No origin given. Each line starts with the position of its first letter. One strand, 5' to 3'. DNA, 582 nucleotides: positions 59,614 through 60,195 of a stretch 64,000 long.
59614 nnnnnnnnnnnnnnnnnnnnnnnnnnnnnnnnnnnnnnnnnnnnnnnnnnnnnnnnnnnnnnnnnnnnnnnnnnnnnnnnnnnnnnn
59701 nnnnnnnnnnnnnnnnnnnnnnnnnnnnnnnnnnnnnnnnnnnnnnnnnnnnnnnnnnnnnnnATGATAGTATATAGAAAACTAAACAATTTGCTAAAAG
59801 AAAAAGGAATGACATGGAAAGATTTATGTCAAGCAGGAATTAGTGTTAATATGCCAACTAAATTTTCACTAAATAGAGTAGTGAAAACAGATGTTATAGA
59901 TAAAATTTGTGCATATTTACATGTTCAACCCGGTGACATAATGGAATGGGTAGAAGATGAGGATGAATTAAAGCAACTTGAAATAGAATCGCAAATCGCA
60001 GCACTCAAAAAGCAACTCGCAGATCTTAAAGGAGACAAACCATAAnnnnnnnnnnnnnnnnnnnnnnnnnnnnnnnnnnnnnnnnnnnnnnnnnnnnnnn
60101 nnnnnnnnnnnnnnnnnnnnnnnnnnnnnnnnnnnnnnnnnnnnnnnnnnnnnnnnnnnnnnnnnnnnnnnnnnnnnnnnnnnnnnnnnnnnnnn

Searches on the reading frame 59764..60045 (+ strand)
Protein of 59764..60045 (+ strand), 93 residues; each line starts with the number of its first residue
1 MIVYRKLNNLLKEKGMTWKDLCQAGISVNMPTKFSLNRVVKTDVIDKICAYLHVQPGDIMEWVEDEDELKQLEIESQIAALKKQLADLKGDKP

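Call 9: search_protein_families(library=pfam, proteins=[window:59764-60045:+], max_evalue=0.01)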
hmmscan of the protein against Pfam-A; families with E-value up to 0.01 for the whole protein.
window:59764-60045:+ (93 aa): 1 family
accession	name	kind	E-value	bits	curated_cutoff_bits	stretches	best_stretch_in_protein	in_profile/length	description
PF13443.12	HTH_26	-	9e-14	51.9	22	1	6-65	1-63/63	Cro/C1-type HTH DNA-binding domain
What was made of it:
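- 59764..60045 (+): HTH93: XRE-family (HTH_26) DNA-binding protein with a C-terminal helix. Proposed repressor of P1, P2 and P3. PF13443, 9e-14 (call 9).
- Checked: P3 lies 32 nt upstream of the ATG of the HTH_26 gene 59764-60045 (PF13443, 51.9 bits; call 9).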

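Call 15: find_related_loci(query=window:59764-60045:+, collection=viral_contigs, flank=6000)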
Query window:59764-60045:+ (93 aa) in viral_contigs; peptide patterns used: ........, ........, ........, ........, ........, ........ (x = any residue, [..] = any of these).
54 stretches matched a pattern; 7 encode a relative of the query (tblastn E <= 1e-3); 7 distinct loci.
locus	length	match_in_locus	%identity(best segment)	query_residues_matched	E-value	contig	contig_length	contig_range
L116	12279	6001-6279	52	1-92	2e-27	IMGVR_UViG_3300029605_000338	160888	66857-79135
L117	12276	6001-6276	52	1-91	8e-27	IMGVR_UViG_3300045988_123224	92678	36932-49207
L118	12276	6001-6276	52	1-91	8e-27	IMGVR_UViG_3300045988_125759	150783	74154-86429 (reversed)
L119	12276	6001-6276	52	1-91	8e-27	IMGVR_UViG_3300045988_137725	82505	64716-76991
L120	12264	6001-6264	53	1-89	1e-26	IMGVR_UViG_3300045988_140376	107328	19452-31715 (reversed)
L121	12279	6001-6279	51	1-92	2e-26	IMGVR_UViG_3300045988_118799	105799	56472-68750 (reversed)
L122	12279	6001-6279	51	1-92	2e-26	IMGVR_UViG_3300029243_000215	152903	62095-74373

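Call 24: search_protein_families(library=phrogs, proteins=[window:59764-60045:+], max_evalue=0.001)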
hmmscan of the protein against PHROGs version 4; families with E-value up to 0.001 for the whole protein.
window:59764-60045:+ (93 aa): 1 family
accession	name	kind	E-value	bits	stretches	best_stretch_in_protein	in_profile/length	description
phrog_2967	-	transcription regulation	0.00027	21.6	1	2-87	10-92/225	transcriptional regulator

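Call 25: search_solved_structures(query=window:59764-60045:+, max_evalue=1, show_alignments=2)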
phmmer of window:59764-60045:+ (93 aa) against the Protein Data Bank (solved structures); distinct sequences matched with E-value up to 1: 3.
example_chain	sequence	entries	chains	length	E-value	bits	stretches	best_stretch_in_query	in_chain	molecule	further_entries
8q86_A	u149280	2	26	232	0.001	22.5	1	4-61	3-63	Helix-turn-helix XRE family protein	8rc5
8qe9_2A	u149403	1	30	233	0.001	22.5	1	4-61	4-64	Helix-turn-helix XRE family protein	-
3tyr_A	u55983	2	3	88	0.02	18.4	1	2-62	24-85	Transcriptional regulator | Predicted transcriptional regulator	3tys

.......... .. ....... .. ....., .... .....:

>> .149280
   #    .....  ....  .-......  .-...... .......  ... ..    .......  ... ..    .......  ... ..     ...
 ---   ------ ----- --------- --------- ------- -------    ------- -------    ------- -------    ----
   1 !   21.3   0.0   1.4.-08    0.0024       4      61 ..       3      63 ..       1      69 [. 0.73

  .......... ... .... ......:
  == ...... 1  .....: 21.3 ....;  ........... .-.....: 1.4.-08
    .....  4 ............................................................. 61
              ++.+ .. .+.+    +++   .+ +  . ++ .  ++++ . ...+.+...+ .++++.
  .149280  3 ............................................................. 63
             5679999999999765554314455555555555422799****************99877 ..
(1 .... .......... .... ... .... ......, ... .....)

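Call 33: find_homologous_proteins(query=window:59764-60045:+, max_evalue=0.00001)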
Query window:59764-60045:+ (93 aa): 99 proteins with E <= 0.00001 among 106 candidates.
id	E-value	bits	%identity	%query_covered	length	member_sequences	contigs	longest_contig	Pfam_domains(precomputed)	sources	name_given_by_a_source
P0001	9.7e-55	200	100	100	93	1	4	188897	PF13443.13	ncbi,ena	-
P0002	4.2e-53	195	99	99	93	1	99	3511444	PF13443.13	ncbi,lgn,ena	-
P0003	4.4e-53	195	99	99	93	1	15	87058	PF13443.13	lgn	-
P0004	5.9e-52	191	97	99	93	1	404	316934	PF13443.13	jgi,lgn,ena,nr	jgi:putative transcriptional regulator|nr:MAG TPA: Cro/C1-type HTH DNA-binding domain protein [Bacte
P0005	6.2e-52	191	97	99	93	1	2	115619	PF13443.13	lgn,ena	-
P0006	6.4e-52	191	97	99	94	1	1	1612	PF13443.13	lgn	-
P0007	1.5e-51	190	98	97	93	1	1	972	PF13443.13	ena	-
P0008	2.8e-51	189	95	100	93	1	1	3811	PF13443.13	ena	-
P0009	4.0e-50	185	96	99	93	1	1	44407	PF13443.13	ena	-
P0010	2.7e-49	183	89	100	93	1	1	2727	PF13443.13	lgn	-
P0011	6.5e-48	178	92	99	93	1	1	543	PF13443.13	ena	-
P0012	1.7e-45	171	99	86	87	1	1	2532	PF13443.13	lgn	-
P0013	2.3e-45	170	95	89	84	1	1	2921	PF13443.13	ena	-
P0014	1.1e-43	165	82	100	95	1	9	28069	PF13443.13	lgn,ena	-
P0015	9.0e-43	162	99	83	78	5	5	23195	PF13443.13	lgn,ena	-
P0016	1.2e-42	161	99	83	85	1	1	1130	PF13443.13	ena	-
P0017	5.8e-38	146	76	98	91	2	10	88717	PF13443.13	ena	-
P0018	1.4e-35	139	96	72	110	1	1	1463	PF13443.13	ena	-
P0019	1.9e-35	138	72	96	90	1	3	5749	PF13443.13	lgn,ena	-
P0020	2.1e-35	138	72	96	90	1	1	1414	PF13443.13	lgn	-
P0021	2.1e-35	138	71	99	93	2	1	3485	PF13443.13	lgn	-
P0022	1.0e-34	136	72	96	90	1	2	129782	PF13443.13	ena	-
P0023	3.7e-34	134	67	99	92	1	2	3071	PF13443.13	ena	-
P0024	5.9e-34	134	72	96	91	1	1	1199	PF13443.13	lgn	-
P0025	9.8e-34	133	66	100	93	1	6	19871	PF13443.13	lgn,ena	-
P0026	1.3e-33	133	67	96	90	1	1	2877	PF13443.13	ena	-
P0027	2.9e-33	131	67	99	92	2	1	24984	PF13443.13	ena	-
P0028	3.5e-33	131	72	95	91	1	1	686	PF13443.13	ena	-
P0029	5.2e-33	131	65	100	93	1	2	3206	PF13443.13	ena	-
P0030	6.4e-33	130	65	99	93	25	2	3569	PF13443.13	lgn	-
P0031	9.3e-33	130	69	95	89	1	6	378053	PF13443.13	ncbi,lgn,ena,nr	ncbi:MAG: helix-turn-helix transcriptional regulator [Lachnospiraceae bacterium]|nr:helix-turn-helix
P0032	1.1e-32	130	67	96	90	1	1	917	PF13443.13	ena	-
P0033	2.4e-32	128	66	99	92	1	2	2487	PF13443.13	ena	-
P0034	2.7e-32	128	64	97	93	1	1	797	PF13443.13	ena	-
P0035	3.9e-32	128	67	96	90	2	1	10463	PF13443.13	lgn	-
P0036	5.3e-32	127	70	96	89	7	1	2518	PF13443.13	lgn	-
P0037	6.4e-32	127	67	95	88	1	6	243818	PF13443.13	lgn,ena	-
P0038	6.6e-32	127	67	95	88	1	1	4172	PF13443.13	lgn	-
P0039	8.2e-32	127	62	97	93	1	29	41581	PF13443.13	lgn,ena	-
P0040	1.0e-31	126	66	95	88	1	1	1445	PF13443.13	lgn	-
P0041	1.2e-31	126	66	95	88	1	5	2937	PF13443.13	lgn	-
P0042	2.7e-31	125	66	96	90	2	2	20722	PF13443.13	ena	-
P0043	3.1e-31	125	65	95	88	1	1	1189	PF13443.13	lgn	-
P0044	3.2e-31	125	67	96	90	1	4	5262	PF13443.13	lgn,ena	-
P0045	5.6e-31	124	61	99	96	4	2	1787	PF13443.13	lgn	-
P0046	6.5e-31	124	62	99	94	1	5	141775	PF13443.13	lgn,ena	-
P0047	1.1e-30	123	95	68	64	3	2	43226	PF13443.13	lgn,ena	-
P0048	1.4e-30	123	66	96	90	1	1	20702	PF13443.13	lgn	-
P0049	5.5e-30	121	67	91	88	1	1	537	PF13443.13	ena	-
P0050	7.2e-30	121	61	97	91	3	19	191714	PF13443.13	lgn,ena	-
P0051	1.5e-29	120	63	99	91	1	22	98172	PF13443.13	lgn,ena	-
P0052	4.3e-29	118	61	99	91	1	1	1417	PF13443.13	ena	-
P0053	5.4e-29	118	65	96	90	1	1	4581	PF13443.13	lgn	-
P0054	7.3e-29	117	62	99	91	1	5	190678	PF13443.13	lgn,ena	-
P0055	7.6e-29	117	62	99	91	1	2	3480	PF13443.13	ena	-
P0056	7.8e-29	117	62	99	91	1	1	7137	PF13443.13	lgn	-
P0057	8.0e-29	117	62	97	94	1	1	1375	PF13443.13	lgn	-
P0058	9.0e-29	117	61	97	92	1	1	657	PF13443.13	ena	-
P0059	1.2e-28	117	62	97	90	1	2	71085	PF13443.13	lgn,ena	-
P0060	3.3e-28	115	61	95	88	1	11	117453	PF13443.13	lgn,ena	-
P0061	4.4e-28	115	63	99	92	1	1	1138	PF13443.13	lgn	-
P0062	4.8e-28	115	61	97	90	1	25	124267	PF13443.13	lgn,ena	-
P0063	6.8e-28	114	63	98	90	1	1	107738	PF13443.13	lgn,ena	-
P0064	7.7e-28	114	62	98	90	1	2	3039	PF13443.13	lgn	-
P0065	9.6e-28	114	60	99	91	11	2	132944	PF13443.13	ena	-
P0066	1.4e-27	113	60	95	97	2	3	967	PF13443.13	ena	-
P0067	2.9e-27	112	62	99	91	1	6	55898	PF13443.13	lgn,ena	-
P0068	3.5e-27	112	62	98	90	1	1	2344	PF13443.13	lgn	-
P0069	4.3e-27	112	64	95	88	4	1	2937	PF13443.13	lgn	-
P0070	4.5e-27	112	56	95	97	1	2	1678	PF13443.13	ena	-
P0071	6.7e-27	111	59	99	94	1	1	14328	PF13443.13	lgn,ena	-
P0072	1.2e-26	110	56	99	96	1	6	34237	PF13443.13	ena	-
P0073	2.1e-26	110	59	98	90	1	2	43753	PF13443.13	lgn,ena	-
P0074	3.6e-26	109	57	97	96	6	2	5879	PF13443.13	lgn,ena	-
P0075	3.9e-26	109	66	83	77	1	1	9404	PF13443.13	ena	-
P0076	6.6e-26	108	59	99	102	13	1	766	PF13443.13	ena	-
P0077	3.0e-25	106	68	76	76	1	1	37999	PF13443.13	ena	-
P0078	3.6e-25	106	56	97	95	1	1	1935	PF13443.13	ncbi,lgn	-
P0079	4.8e-25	105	58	97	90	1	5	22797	PF13443.13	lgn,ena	-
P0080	9.8e-25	104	53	97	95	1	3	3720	PF13443.13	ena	-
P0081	2.8e-24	103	60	91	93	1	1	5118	PF13443.13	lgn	-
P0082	3.2e-24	103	52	97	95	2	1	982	PF13443.13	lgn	-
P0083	1.4e-19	88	67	65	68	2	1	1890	PF13443.13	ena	-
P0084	1.6e-19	87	51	99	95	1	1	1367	PF13443.13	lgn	-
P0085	1.7e-19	87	51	99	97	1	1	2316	PF13443.13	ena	-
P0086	3.9e-19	86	51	99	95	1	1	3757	PF13443.13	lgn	-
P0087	1.1e-18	85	49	99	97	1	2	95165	PF13443.13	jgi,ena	jgi:DNA-binding Xre family transcriptional regulator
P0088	2.1e-18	84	48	99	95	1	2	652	PF13443.13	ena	-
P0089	2.9e-18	83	48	99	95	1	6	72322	PF13443.13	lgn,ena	-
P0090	2.6e-17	80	53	99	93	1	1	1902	PF13443.13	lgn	-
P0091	1.6e-16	78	51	91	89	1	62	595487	PF13443.13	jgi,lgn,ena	jgi:putative transcriptional regulator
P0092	7.0e-16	76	51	96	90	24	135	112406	PF13443.13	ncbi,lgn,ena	-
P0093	7.4e-16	76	54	95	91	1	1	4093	PF13443.13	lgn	-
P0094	2.3e-14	71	48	99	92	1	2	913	PF13443.13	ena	-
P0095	2.7e-14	71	50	87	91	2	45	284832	PF13443.13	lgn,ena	-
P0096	3.7e-14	70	50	87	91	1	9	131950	PF13443.13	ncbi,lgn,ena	-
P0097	1.3e-13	69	47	97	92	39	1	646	PF13443.13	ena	-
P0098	1.6e-13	68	50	87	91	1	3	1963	PF13443.13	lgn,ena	-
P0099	5.9e-13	67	49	87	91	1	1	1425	PF13443.13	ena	-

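Call 34: find_encoding_contigs(protein=P0017, flank=8000, max_places=3)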
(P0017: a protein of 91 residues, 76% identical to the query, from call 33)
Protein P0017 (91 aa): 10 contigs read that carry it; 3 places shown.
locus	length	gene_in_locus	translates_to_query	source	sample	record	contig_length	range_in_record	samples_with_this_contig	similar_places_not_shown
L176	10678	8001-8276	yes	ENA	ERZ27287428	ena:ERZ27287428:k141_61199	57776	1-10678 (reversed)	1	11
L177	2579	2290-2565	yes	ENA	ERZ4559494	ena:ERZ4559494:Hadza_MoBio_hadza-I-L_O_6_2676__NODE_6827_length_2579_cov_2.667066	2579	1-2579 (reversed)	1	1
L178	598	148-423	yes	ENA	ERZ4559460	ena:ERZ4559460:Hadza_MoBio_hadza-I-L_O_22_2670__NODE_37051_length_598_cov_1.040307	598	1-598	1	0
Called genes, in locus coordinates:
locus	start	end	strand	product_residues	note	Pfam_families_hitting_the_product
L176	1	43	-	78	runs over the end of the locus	-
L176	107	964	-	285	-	-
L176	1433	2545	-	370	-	-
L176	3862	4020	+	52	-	-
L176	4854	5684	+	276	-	-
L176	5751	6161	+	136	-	-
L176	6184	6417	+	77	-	-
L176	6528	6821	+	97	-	-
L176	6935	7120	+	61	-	-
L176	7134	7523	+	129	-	-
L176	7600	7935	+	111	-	PF13443:HTH_26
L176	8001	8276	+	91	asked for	PF13443:HTH_26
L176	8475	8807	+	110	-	PF13443:HTH_26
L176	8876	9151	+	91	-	PF13443:HTH_26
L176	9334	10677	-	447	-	?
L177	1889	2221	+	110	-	PF13443:HTH_26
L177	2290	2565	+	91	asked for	PF13443:HTH_26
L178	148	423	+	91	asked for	PF13443:HTH_26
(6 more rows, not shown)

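Call 35: find_encoding_contigs(protein=P0022, flank=8000, max_places=2)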
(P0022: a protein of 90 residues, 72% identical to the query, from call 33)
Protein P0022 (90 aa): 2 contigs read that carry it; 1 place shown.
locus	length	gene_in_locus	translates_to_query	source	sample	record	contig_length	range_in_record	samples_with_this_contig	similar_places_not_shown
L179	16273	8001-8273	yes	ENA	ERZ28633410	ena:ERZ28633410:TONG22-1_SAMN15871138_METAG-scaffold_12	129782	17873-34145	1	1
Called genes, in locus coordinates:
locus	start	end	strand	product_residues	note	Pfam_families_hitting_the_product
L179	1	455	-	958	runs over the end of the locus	-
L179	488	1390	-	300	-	-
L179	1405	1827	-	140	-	-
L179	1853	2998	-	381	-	PF00266:Aminotran_5, PF00155:Aminotran_1_2 (weak), PF01212:Beta_elim_lyase (weak)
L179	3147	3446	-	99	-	-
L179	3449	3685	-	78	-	-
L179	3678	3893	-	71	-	-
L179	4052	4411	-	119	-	PF13730:HTH_36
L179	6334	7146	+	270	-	-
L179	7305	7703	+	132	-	-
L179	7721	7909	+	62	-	-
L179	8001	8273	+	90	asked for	PF13443:HTH_26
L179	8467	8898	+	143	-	-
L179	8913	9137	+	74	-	-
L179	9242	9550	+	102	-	-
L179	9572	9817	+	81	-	-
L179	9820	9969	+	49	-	-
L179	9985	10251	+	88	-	-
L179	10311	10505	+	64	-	-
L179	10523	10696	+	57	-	-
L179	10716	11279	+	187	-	PF07275:ArdA (weak)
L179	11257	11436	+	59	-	-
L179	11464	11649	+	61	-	-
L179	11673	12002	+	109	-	-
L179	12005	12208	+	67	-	-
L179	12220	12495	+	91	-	-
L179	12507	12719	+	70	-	-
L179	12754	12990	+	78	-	-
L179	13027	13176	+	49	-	-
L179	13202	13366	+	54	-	-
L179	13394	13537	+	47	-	-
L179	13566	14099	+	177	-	-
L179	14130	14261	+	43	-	-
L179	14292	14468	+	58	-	-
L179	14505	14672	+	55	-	-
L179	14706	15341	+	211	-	-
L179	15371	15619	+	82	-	-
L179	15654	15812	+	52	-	-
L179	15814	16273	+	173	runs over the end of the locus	-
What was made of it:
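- On Aca (anti-CRISPR-associated) repressors: A weak ArdA match lies further downstream in relative L179 (call 35).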

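Call 36: find_encoding_contigs(protein=P0014, flank=8000, max_places=3)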
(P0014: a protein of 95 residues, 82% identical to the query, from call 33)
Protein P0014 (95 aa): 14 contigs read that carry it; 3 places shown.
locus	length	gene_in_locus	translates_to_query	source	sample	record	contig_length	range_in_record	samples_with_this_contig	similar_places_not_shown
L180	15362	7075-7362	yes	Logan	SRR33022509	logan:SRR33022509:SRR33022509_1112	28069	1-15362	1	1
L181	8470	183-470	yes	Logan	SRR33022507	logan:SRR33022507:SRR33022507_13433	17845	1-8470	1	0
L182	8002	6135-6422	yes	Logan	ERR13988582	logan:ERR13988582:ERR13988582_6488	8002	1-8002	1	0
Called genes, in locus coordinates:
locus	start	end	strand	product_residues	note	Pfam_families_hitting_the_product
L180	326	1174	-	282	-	PF08401:ArdcN, PF18818:MPTase-PolyVal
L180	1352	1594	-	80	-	PF13443:HTH_26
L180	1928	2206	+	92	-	-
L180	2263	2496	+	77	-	-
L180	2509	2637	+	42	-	-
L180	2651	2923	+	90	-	-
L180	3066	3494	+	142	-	-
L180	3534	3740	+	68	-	-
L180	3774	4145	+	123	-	PF12957:DUF3846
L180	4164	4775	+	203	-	PF01844:HNH, PF14279:HNH_5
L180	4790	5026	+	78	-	PF20648:DUF6809 (faint)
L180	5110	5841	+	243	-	PF02661:Fic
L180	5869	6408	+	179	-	PF05685:Uma2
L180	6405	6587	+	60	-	-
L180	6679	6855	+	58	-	-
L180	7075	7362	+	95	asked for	PF13443:HTH_26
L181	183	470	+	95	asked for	PF13443:HTH_26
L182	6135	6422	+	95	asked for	PF13443:HTH_26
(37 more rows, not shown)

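Call 39: find_encoding_contigs(protein=P0092, flank=6000, max_places=4)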
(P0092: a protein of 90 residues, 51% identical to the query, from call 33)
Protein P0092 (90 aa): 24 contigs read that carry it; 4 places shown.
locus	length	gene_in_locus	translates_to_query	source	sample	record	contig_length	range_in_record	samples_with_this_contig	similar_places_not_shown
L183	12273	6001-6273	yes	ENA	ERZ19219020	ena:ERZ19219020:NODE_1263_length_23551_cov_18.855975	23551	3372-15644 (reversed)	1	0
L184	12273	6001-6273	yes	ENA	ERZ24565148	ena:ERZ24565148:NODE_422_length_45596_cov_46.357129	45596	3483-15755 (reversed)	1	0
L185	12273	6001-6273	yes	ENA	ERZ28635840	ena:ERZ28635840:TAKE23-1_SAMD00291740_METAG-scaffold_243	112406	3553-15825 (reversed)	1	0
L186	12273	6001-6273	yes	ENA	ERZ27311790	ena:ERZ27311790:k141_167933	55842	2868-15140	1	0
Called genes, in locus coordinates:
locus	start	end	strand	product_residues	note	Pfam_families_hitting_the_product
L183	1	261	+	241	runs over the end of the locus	PF06114:Peptidase_M78 (weak)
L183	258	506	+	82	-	-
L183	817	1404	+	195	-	-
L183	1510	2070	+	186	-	PF02452:PemK_toxin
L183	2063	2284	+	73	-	PF09035:Tn916-Xis, PF12728:HTH_17 (weak)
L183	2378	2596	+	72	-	PF09035:Tn916-Xis, PF12728:HTH_17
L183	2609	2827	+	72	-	PF09035:Tn916-Xis, PF20063:DUF6462 (weak), PF12728:HTH_17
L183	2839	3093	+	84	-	-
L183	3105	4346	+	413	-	PF02920:Integrase_DNA, PF13495:Phage_int_SAM_4 (weak), PF14659:Phage_int_SAM_3 (weak), PF00589:Phage_integrase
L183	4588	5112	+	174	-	PF01588:tRNA_bind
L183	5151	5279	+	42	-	-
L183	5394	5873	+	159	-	-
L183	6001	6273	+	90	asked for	PF13443:HTH_26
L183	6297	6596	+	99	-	PF13443:HTH_26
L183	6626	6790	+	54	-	-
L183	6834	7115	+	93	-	PF13443:HTH_26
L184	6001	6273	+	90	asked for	PF13443:HTH_26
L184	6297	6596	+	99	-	PF13443:HTH_26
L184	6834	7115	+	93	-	PF13443:HTH_26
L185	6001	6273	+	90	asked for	PF13443:HTH_26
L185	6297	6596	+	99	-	PF13443:HTH_26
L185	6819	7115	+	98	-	PF13443:HTH_26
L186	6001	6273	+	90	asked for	PF13443:HTH_26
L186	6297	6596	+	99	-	PF13443:HTH_26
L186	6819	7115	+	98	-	PF13443:HTH_26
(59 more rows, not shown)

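Call 40: find_encoding_contigs(protein=P0087, flank=6000, max_places=2)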
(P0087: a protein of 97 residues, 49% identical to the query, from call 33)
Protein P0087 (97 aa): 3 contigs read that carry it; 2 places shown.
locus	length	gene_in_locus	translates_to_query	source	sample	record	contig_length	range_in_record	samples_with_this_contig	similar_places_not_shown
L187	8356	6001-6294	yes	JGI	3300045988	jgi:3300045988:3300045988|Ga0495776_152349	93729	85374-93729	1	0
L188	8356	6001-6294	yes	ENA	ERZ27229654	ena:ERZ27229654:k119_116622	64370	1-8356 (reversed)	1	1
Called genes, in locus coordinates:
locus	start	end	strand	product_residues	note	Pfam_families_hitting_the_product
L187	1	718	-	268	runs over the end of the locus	-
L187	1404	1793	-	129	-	PF08346:AntA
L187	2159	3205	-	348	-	PF12873:DUF3825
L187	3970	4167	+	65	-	-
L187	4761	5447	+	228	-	-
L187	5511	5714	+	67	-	-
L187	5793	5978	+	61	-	-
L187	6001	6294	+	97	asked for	PF13443:HTH_26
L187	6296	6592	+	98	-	PF13744:HTH_37, PF13560:HTH_31 (weak), PF12844:HTH_19, PF13443:HTH_26 (weak), PF01381:HTH_3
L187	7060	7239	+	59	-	-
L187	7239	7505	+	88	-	-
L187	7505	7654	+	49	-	-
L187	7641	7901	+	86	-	-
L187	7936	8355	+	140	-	?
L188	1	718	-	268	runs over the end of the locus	-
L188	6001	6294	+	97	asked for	PF13443:HTH_26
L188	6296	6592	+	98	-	PF13744:HTH_37, PF13560:HTH_31 (weak), PF12844:HTH_19, PF13443:HTH_26 (weak), PF01381:HTH_3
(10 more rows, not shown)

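Call 41: find_encoding_contigs(protein=P0093, flank=6000, max_places=2)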
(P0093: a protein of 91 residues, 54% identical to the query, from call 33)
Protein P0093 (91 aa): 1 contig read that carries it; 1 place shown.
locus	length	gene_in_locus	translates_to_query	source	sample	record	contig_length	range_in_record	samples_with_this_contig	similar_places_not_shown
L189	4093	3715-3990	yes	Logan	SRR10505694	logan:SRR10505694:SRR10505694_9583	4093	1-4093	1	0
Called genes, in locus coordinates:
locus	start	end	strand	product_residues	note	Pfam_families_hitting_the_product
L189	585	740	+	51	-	-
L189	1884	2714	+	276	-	-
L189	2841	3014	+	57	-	-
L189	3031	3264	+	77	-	-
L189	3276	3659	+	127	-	-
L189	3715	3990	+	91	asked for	PF13443:HTH_26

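Call 49: search_dna_similar(query=window:59764-60045:+, collection=phages, mode=protein, max_rows=25, max_evalue=0.000001)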
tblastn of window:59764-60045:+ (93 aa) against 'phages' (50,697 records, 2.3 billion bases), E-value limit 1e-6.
Records with a match: 1; places in all: 1; records where one place covers at least 80% of the query: 1.
Best place of each record, by identity: <60% 1.
By first word of the organism name: Dulem 1.
By host as written in the record: Eulemur fulvus collaris 1.
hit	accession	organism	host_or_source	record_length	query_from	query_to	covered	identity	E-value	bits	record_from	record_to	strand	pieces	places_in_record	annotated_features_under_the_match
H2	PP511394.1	Dulem virus 66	Eulemur fulvus collaris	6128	1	79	85%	43.2%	2e-10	61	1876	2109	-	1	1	DNA binding protein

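Call 53: predict_structure(alignment_id=A1)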
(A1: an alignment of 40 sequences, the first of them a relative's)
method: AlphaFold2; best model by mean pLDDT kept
length: 93 residues; sequences in the alignment: 40
mean_pLDDT: 83.8   pTM: 0.62
mean pLDDT of the five models: 83.8, 81.9, 78.8, 78.3, 75.0
residues with pLDDT >= 90: 16; 70-90: 74; 50-70: 1; < 50: 2
segments of 3 or more residues with pLDDT < 50: none
pLDDT, mean of each block of 10 residues (from residue 1): 87 87 83 81 90 91 82 81 82 50
secondary structure, 60 per line:
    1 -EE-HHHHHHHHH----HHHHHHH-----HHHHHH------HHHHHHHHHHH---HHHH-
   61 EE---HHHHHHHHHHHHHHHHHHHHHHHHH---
elements in order: H5-13 H18-24 H30-35 H42-52 H56-59 H66-90
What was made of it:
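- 59764..60045 (+): AF2 pLDDT 84, five-helix domain plus helix 66-90 (call 53).
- On XRE-family transcription regulators (Pfam HTH_26, PF13443): AF2 pLDDT 84, with helices 5-13, 18-24, 30-35, 42-52 and 56-59 plus helix 66-90 (call 53).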

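Call 58: fold_search(model_id=the predicted structure, library=pdb)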
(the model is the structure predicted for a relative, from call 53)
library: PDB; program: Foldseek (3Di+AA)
matches with E <= 10: 324; with E <= 0.001: 2
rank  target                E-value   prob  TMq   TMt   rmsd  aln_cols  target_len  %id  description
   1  3tyr_B                4.2e-04  1.00  0.61  0.75   1.1        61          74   34  Crystal structure of transcriptional regulator VanUg, Form I (released 2011-10-12)
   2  3tyr_A                4.2e-04  1.00  0.61  0.74   1.1        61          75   34  Crystal structure of transcriptional regulator VanUg, Form I (released 2011-10-12)
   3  8q86_H                1.8e-03  1.00  0.58  0.33   1.8        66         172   32  Trimer of the dimeric SaPI2 Stl transcriptional regulator (released 2025-03-05)
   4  8rc5_2A               2.1e-03  1.00  0.58  0.27   1.8        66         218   32  Complex between the RecA-like Sak4 SSAP and the SaPI2 Stl master regulator (released 2025-03-05)
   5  8q86_G                3.5e-03  1.00  0.57  0.28   2.1        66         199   32  Trimer of the dimeric SaPI2 Stl transcriptional regulator (released 2025-03-05)
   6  8q86_E                4.2e-03  1.00  0.57  0.26   1.8        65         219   31  Trimer of the dimeric SaPI2 Stl transcriptional regulator (released 2025-03-05)
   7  8q86_C                4.8e-03  1.00  0.56  0.34   5.4        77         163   30  Trimer of the dimeric SaPI2 Stl transcriptional regulator (released 2025-03-05)
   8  8q86_D                5.8e-03  1.00  0.58  0.28   1.8        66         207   32  Trimer of the dimeric SaPI2 Stl transcriptional regulator (released 2025-03-05)
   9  3bs3                  3.4e-02  1.00  0.53  0.73   2.2        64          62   26  Crystal structure of a putative DNA-binding protein from Bacteroides fragilis (released 2008-01-15)
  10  1utx_A                4.3e-02  1.00  0.58  0.78   2.3        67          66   19  Regulation of Cytolysin Expression by Enterococcus faecalis: Role of CylR2 (released 2004-09-16)
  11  2xiu_B                4.9e-02  1.00  0.57  0.77   2.0        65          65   18  High resolution structure of MTSL-tagged CylR2. (released 2011-02-09)
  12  3op9                  5.5e-02  0.98  0.52  0.46  15.8       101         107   17  Crystal structure of transcriptional regulator from Listeria innocua (released 2010-09-15)
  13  6jq1_B                6.3e-02  1.00  0.51  0.38   1.9        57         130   21  Crystal Structure of DdrO from Deinococcus geothermalis (released 2019-08-28)
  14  8qe9_2G               7.1e-02  1.00  0.55  0.25   1.7        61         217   30  Complex between the 80a-Sak SSAP and the SaPI2 Stl master regulator (released 2025-03-05)
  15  2xiu_A                7.1e-02  1.00  0.57  0.76   2.4        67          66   21  High resolution structure of MTSL-tagged CylR2. (released 2011-02-09)
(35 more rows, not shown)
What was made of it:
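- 59764..60045 (+): Best solved matches are VanU(G), the SaPI2 Stl N-terminus, CylR2, DdrO, C.AhdI and SinR (call 58).
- On XRE-family transcription regulators (Pfam HTH_26, PF13443): Foldseek top hits are VanU(G) 3tyr (rmsd 1.1 Å over 61 residues) and SaPI2 Stl, followed at weaker E-values (above 0.03) by CylR2, DdrO, C.AhdI and SinR (call 58).
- Closest known: Controller. Same: These are among the nearest solved folds (call 58).
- The nearest solved structures are dimeric operator-binding regulators (calls 53, 58).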

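Call 64: search_protein_families(library=pfam, proteins=[L187:3970-4167:+, L187:5793-5978:+], max_evalue=1)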
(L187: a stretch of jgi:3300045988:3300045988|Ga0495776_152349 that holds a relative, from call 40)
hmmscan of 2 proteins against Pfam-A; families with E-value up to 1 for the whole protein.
L187:3970-4167:+ (65 aa): 0 families

L187:5793-5978:+ (61 aa): 4 families
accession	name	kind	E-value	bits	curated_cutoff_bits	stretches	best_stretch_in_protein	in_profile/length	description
PF17490.7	Tnp_22_dsRBD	-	0.037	14.5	22.2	1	2-51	6-46/65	L1 transposable element dsRBD-like domain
PF00607.25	Gag_p24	-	0.057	13.8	24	1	13-42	8-37/128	gag protein p24 N-terminal domain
PF07261.16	DnaB_2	-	0.075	13.2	22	1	2-42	4-44/74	Replication initiation and membrane attachment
PF08418.15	Pol_alpha_B_N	-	0.092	13.1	24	1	5-40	9-44/67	DNA polymerase alpha subunit B N-terminal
